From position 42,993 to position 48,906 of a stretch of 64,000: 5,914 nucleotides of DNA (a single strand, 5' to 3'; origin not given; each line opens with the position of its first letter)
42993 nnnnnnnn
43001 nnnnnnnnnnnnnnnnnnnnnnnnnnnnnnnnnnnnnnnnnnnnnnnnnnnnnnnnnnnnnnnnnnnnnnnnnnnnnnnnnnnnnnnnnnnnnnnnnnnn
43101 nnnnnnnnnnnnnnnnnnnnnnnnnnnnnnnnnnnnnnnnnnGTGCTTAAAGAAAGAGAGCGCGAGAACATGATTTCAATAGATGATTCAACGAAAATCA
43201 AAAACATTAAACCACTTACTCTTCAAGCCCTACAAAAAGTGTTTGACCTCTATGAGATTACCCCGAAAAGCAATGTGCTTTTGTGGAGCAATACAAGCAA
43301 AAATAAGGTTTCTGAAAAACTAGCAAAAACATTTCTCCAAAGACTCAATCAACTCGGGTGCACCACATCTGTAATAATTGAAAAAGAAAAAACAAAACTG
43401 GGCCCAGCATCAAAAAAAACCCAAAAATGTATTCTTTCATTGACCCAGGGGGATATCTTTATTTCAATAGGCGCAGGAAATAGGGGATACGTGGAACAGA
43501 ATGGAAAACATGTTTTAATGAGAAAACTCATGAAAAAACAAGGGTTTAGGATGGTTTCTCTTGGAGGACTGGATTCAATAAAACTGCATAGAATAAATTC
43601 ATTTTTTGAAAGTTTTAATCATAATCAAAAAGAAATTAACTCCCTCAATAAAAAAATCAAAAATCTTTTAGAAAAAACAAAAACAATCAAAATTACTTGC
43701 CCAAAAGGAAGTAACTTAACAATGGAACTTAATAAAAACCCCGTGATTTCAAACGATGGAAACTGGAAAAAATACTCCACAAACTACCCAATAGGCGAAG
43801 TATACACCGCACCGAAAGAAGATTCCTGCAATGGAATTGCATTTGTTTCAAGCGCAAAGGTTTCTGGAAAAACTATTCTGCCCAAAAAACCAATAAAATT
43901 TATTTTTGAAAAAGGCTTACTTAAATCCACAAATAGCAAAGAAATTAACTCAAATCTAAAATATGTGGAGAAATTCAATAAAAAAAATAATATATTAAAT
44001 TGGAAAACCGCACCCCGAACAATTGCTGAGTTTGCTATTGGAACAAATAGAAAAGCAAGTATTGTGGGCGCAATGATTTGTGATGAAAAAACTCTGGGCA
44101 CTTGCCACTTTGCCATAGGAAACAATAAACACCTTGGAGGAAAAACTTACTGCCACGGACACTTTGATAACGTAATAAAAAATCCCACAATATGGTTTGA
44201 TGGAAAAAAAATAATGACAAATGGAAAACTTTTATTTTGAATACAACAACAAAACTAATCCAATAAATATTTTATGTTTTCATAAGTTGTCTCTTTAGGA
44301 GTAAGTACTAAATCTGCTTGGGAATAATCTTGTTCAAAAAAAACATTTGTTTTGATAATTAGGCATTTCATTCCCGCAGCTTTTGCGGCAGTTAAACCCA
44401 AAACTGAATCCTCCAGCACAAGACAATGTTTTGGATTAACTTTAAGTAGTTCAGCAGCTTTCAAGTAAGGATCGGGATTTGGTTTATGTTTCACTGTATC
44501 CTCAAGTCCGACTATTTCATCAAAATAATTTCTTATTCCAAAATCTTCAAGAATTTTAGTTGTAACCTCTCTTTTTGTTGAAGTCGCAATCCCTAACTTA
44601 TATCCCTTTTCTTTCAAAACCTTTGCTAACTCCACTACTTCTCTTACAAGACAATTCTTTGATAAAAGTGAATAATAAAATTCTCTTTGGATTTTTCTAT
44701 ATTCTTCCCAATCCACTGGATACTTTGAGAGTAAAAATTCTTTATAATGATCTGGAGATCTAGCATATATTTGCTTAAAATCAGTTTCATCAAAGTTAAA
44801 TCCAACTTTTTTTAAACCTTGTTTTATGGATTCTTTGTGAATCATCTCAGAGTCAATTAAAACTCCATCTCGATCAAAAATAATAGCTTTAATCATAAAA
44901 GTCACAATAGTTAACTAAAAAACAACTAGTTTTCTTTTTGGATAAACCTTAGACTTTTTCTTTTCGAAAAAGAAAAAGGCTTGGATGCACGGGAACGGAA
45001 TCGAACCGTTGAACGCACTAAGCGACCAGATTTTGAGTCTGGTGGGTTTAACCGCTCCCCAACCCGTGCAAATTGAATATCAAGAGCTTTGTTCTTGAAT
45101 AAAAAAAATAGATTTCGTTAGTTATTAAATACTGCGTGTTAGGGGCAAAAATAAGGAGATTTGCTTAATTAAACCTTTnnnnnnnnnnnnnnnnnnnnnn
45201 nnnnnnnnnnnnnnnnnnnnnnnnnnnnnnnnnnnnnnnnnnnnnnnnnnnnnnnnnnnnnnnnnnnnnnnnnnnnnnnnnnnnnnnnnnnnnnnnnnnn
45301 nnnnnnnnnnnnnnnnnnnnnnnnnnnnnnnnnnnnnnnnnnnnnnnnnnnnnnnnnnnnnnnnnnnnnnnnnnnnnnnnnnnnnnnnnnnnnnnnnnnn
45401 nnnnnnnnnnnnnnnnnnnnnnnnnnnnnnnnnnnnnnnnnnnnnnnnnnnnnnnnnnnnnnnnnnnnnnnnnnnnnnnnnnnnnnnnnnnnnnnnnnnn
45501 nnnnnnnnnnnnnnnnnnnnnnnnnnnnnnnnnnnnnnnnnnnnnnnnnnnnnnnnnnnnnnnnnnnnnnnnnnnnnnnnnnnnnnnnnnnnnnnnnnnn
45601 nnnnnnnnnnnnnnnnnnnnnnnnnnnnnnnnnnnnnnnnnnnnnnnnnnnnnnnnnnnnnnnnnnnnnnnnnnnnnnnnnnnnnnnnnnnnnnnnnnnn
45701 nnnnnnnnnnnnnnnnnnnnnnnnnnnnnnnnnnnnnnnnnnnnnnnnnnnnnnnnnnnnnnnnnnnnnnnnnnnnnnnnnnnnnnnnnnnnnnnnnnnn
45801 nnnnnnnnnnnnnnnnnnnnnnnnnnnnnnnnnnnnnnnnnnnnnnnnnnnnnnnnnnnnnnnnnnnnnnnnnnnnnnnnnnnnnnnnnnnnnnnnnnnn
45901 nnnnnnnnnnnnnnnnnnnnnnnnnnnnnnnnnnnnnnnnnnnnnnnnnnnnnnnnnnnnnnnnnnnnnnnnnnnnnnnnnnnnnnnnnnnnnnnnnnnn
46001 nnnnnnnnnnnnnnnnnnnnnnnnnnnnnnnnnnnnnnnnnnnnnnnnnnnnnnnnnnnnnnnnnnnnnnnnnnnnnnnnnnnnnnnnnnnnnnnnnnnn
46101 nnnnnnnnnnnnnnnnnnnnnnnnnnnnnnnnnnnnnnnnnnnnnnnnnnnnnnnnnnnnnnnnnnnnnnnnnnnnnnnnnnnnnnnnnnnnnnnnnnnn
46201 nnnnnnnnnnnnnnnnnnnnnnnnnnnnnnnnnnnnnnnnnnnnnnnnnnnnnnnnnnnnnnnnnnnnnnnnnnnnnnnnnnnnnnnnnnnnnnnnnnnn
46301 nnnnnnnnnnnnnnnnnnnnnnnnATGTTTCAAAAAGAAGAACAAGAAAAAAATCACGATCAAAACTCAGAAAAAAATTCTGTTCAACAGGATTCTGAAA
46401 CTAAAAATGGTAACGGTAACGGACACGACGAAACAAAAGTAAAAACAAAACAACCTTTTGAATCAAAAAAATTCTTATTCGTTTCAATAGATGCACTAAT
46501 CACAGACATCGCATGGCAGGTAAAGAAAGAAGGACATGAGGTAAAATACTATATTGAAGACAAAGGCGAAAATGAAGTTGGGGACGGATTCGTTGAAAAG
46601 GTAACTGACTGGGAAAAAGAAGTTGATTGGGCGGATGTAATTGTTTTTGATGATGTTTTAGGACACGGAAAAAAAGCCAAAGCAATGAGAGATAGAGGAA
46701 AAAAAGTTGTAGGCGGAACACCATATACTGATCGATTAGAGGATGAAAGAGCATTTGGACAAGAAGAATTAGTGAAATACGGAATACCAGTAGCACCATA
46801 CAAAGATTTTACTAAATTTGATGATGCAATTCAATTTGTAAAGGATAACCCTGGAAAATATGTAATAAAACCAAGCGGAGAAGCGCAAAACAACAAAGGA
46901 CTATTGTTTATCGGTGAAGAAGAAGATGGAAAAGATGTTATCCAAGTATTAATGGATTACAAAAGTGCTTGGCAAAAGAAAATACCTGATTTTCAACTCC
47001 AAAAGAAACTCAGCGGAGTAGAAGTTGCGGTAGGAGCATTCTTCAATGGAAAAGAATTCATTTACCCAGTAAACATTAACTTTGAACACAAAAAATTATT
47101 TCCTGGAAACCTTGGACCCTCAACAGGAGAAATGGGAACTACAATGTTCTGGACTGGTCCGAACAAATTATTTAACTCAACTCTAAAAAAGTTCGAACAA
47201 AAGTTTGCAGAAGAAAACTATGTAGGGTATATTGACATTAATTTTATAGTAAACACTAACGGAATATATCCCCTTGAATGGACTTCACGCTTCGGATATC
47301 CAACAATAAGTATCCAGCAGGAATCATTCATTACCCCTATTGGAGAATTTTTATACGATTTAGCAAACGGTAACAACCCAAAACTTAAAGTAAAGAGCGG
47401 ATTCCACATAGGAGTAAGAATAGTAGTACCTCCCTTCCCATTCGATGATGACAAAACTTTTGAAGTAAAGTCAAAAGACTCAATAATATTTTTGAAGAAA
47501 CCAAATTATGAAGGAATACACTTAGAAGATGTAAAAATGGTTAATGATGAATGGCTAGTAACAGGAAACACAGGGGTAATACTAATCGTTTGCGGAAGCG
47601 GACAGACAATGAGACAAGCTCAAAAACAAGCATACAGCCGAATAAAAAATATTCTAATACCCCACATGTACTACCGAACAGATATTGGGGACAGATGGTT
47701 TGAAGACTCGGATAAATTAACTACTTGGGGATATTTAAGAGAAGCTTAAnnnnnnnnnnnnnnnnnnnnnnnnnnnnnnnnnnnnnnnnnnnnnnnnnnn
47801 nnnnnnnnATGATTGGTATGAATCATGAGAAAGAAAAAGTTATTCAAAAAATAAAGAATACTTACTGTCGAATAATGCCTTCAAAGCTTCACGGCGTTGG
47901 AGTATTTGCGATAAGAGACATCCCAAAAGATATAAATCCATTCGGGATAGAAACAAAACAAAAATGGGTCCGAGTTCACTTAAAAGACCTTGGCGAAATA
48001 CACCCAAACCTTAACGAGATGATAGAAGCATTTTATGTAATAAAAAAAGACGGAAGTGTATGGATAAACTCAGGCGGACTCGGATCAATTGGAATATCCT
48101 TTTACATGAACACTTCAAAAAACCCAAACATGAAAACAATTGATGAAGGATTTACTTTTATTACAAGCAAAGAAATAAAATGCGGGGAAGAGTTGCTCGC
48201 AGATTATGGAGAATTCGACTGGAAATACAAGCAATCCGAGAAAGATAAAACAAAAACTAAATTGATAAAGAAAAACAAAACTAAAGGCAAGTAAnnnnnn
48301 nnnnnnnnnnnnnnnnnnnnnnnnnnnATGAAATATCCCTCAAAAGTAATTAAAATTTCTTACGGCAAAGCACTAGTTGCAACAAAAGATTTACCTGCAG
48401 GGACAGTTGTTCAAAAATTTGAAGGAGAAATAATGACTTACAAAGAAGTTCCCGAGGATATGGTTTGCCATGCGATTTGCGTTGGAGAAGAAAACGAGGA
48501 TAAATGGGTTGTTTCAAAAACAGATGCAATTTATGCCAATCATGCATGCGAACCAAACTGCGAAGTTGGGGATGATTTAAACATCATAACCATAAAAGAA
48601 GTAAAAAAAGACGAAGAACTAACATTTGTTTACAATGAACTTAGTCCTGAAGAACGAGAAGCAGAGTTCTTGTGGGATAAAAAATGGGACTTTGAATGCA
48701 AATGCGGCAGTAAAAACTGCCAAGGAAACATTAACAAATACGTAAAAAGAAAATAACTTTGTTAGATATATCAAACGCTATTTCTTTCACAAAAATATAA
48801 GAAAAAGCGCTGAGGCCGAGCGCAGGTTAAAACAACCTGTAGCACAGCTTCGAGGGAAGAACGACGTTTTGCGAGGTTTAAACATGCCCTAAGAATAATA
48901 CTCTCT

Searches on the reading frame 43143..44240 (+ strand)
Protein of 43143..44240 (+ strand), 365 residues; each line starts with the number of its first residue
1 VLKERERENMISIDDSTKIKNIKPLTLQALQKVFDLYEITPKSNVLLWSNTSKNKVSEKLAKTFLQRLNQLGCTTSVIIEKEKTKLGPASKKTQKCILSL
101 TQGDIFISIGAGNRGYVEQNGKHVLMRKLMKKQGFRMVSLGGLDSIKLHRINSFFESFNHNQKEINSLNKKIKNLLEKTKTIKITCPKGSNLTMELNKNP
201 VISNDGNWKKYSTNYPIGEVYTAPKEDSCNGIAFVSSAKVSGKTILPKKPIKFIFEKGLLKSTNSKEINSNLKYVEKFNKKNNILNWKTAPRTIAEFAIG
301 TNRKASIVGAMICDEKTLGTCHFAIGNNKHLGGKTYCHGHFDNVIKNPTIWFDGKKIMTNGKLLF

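Call 3: search_protein_families(library=pfam, proteins=[window:43143-44240:+], max_evalue=1)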
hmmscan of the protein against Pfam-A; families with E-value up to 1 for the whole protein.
window:43143-44240:+ (365 aa): 3 families
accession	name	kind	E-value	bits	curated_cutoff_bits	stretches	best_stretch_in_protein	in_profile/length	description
PF02073.20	Peptidase_M29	-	1.3e-10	41.1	27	1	164-327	187-348/406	Thermophilic metalloprotease (M29)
PF09003.16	Arm-DNA-bind_1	-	0.1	13.1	22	1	262-311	6-54/74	Bacteriophage lambda integrase, Arm DNA-binding domain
PF21408.2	MTR4-like_stalk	-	0.26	12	24.2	1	153-185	7-37/64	Exosome RNA helicase MTR4-like, stalk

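Call 4: search_protein_families(library=ncbifam, proteins=[window:43143-44240:+], max_evalue=1)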
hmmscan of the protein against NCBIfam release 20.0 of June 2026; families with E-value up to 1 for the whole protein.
window:43143-44240:+ (365 aa): 2 families
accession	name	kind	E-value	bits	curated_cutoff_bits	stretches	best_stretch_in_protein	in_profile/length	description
NF004761.0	PRK06092.1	equivalog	0.035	13.3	260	0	62-122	40-98/268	aminodeoxychorismate lyase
NF033850.1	LCxxNW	subfamily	0.5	10.5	40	0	160-187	33-60/61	mobility-associated LCxxNW protein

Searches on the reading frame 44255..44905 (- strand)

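Call 59: search_protein_families(library=pfam, proteins=[window:44255-44905:-], max_evalue=0.001)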
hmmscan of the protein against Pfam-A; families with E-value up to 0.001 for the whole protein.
window:44255-44905:- (216 aa): 4 families
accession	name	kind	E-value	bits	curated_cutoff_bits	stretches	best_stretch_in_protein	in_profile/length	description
PF13419.12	HAD_2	-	9.4e-36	124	23.8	1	8-183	1-177/178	Haloacid dehalogenase-like hydrolase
PF00702.32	Hydrolase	-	4.1e-31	109.3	26.4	1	5-178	1-191/191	haloacid dehalogenase-like hydrolase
PF13242.12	Hydrolase_like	-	0.00012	22.3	22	1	140-196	3-60/75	HAD-hyrolase-like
PF12710.13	HAD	-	0.00014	22.8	27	1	9-135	2-146/189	haloacid dehalogenase-like hydrolase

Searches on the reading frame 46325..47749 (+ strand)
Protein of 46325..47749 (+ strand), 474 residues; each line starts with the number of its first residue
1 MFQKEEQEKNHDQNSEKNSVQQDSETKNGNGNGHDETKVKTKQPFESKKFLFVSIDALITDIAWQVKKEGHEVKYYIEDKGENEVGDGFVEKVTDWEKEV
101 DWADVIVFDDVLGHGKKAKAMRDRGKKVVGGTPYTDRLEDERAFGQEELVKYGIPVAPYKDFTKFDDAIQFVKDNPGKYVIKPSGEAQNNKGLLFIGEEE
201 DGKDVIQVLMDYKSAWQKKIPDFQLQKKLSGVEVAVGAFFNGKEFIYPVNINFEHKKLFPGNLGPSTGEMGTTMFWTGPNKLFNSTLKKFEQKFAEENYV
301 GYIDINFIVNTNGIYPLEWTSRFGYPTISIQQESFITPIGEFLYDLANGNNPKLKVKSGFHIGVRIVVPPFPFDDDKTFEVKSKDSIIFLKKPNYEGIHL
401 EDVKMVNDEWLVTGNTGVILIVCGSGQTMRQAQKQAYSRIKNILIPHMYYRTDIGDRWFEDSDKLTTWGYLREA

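Call 59: search_protein_families(library=pfam, proteins=[window:46325-47749:+], max_evalue=0.001)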
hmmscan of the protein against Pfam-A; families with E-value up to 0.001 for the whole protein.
window:46325-47749:+ (474 aa): 2 families
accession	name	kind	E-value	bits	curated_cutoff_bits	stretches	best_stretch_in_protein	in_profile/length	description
PF01071.24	GARS_A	-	3.1e-17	63.5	27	1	142-326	3-192/194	Phosphoribosylglycinamide synthetase, ATP-grasp (A) domain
PF02843.22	GARS_C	-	1e-08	35.8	34.8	1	408-457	44-92/92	Phosphoribosylglycinamide synthetase, C domain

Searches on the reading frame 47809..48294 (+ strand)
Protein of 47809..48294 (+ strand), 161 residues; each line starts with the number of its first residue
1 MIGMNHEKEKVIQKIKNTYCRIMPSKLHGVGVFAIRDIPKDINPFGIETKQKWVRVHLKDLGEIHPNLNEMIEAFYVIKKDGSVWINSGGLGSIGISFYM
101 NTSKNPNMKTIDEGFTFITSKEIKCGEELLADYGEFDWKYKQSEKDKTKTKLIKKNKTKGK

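Call 59: search_protein_families(library=pfam, proteins=[window:47809-48294:+], max_evalue=0.001)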
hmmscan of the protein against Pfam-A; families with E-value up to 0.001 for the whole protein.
window:47809-48294:+ (161 aa): 1 family
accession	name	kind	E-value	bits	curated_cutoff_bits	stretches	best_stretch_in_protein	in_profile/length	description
PF00856.33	SET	-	3.5e-07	31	22.4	1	29-134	1-105/105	SET domain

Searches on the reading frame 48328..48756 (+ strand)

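Call 59: search_protein_families(library=pfam, proteins=[window:48328-48756:+], max_evalue=0.001)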
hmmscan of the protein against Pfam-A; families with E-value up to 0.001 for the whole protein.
window:48328-48756:+ (142 aa): 1 family
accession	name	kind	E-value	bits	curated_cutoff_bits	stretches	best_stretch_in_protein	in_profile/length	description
PF00856.33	SET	-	3.5e-11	43.9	22.4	1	13-103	1-105/105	SET domain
